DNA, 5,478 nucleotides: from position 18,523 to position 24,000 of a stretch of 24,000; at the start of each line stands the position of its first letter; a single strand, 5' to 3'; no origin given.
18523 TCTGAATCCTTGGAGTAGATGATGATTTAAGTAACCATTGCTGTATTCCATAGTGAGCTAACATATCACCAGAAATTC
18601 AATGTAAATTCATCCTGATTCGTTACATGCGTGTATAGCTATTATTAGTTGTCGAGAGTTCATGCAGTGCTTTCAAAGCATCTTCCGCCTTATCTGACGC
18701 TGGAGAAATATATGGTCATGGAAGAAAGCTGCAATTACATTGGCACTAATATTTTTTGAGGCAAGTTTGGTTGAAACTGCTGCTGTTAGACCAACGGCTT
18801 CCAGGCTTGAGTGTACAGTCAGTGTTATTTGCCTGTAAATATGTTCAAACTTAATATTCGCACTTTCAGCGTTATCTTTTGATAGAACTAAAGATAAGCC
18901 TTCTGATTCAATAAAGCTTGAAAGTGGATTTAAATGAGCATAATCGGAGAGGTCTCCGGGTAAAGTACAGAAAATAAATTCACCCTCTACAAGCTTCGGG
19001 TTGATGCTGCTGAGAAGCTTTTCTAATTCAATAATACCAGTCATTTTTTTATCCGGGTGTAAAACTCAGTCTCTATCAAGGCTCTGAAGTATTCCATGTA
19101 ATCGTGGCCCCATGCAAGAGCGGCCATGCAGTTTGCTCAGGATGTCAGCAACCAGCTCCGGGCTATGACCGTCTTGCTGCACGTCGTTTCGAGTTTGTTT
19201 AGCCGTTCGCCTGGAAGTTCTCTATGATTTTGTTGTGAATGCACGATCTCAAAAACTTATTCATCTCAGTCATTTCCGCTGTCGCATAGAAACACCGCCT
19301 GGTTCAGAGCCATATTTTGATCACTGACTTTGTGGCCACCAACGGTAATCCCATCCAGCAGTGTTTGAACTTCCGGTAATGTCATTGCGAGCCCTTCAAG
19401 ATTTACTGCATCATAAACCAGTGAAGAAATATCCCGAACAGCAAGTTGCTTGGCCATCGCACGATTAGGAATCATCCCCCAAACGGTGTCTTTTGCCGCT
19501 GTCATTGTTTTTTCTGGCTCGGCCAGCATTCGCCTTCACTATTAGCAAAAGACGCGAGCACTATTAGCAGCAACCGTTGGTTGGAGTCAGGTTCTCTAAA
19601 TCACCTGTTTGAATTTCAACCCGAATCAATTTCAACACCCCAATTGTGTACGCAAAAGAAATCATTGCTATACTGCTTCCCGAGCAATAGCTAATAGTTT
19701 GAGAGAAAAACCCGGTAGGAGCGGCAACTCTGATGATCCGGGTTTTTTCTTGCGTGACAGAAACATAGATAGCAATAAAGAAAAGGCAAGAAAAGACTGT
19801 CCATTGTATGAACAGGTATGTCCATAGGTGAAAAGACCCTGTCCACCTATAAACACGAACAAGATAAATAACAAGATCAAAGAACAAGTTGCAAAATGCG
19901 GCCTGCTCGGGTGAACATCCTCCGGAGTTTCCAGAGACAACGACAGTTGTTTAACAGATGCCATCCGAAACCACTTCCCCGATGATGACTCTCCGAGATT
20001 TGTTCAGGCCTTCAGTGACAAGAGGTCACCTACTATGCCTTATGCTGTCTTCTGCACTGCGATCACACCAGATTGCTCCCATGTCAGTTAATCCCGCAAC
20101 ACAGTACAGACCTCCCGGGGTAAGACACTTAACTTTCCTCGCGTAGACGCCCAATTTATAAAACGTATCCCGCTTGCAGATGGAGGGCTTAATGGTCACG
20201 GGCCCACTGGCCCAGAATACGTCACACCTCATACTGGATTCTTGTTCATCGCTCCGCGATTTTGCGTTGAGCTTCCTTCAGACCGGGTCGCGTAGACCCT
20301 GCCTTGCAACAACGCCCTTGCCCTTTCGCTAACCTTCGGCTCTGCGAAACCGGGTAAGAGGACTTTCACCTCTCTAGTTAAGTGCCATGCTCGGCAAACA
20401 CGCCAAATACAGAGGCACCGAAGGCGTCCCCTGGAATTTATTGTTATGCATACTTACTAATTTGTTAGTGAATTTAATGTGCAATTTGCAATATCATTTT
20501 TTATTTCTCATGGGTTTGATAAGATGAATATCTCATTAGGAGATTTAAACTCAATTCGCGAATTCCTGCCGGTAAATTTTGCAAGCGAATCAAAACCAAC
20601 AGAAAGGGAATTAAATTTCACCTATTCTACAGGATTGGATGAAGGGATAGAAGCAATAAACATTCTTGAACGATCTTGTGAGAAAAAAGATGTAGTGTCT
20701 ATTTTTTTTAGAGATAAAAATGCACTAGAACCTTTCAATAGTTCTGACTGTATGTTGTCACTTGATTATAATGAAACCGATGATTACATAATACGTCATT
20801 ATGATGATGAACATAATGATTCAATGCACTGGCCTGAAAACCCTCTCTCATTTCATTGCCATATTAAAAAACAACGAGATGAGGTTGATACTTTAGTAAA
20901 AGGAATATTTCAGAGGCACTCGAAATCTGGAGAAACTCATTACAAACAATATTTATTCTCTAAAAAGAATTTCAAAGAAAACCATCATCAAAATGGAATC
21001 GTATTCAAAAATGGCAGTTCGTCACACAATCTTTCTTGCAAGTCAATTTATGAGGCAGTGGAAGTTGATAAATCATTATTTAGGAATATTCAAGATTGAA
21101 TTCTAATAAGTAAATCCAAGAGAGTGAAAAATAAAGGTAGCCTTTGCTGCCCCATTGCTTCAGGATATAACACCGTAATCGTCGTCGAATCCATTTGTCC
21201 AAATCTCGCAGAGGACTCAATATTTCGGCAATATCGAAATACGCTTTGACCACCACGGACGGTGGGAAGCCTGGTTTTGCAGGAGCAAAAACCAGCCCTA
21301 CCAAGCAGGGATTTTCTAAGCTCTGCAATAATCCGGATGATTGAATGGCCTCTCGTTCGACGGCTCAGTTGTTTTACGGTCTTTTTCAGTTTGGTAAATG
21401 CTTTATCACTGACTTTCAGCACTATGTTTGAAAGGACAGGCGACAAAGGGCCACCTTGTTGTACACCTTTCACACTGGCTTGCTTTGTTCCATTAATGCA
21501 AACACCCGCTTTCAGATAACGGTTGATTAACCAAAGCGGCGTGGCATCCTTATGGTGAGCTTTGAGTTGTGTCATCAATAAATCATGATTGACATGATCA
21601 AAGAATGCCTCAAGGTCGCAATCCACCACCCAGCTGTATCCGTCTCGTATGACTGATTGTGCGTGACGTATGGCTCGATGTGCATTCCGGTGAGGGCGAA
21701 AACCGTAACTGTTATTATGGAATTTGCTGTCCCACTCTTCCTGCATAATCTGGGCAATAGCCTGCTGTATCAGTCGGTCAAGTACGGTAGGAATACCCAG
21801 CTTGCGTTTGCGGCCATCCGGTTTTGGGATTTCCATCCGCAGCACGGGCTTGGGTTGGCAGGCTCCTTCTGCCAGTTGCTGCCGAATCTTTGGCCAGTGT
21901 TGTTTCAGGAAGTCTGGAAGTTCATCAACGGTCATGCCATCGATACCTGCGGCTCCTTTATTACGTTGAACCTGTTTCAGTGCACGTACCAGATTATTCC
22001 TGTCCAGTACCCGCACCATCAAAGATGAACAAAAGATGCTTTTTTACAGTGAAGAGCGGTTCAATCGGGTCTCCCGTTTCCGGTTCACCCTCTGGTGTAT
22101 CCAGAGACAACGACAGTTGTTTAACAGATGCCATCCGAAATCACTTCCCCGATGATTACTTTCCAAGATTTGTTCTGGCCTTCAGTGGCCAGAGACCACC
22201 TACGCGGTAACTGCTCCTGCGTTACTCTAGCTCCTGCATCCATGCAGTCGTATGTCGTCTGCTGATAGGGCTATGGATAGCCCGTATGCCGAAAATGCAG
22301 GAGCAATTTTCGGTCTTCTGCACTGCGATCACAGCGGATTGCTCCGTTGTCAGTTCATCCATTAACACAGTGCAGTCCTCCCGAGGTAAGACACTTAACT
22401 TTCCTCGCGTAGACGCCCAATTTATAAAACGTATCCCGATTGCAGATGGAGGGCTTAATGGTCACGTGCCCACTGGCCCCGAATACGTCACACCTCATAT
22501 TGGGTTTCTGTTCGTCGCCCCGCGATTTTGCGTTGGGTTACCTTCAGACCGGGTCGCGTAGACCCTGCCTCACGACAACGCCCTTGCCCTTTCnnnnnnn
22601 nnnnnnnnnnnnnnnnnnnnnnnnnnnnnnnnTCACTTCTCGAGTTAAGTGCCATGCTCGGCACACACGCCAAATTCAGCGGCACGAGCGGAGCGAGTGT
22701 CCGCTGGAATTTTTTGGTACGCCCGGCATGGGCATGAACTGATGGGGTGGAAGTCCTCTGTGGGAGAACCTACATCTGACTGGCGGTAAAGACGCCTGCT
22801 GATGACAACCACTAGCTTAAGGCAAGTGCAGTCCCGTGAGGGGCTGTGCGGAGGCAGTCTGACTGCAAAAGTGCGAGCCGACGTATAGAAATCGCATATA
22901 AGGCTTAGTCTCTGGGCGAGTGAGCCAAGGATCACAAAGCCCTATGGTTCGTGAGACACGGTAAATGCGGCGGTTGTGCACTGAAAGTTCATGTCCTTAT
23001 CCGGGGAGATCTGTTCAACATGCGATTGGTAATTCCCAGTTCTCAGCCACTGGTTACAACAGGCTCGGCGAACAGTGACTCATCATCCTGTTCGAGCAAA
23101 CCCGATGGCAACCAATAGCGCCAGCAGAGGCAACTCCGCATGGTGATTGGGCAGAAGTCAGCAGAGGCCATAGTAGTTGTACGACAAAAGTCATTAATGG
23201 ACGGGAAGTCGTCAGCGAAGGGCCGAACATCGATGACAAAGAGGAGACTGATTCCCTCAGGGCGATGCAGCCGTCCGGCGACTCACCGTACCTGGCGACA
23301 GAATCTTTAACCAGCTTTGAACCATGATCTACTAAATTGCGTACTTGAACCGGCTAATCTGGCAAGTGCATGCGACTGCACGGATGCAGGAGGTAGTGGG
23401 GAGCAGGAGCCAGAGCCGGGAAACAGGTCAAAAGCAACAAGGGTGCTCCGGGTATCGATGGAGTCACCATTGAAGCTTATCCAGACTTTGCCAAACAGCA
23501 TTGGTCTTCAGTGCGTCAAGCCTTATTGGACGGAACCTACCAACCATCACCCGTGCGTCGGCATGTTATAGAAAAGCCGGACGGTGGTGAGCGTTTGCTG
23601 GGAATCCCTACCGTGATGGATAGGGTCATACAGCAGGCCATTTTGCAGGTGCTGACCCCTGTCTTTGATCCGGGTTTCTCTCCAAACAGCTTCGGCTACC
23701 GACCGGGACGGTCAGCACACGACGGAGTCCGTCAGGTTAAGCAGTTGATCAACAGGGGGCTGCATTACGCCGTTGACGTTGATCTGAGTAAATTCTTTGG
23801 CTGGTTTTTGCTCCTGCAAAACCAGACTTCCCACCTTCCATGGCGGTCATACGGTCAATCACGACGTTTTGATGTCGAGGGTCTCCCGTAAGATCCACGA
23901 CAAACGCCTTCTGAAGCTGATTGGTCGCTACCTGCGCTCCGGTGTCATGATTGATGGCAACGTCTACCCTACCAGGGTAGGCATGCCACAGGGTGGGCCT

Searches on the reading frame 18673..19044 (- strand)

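Call 7: search_protein_families(library=pfam, proteins=[window:18673-19044:-], max_evalue=0.01)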
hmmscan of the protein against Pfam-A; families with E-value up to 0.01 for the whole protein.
window:18673-19044:- (123 aa): 2 families
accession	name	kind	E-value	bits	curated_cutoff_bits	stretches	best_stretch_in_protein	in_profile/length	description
PF10000.15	ACT_3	-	7.3e-21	74.3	25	1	2-71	1-70/70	ACT domain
PF13840.12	ACT_7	-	2.7e-08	33.9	27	1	70-115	4-52/65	ACT domain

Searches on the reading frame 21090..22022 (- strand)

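Call 7: search_protein_families(library=pfam, proteins=[window:21090-22022:-], max_evalue=0.01)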
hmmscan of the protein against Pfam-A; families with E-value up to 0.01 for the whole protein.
window:21090-22022:- (310 aa): 1 family
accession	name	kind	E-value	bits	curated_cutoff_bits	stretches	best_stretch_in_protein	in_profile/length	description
PF00078.32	RVT_1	-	4.5e-25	89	29.6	1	65-211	1-143/205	Reverse transcriptase (RNA-dependent DNA polymerase)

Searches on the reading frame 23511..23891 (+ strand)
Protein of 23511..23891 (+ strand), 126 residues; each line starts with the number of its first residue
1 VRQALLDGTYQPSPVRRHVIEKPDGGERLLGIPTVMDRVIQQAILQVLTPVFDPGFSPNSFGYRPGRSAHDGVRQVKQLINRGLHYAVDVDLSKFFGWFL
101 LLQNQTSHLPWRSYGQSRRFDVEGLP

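Call 7: search_protein_families(library=pfam, proteins=[window:23511-23891:+], max_evalue=0.01)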
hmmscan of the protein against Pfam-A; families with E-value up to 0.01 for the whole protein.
window:23511-23891:+ (126 aa): 1 family
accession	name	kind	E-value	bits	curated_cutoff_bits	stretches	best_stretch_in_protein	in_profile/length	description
PF00078.32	RVT_1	-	7.6e-12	45.8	29.6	1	20-96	1-79/205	Reverse transcriptase (RNA-dependent DNA polymerase)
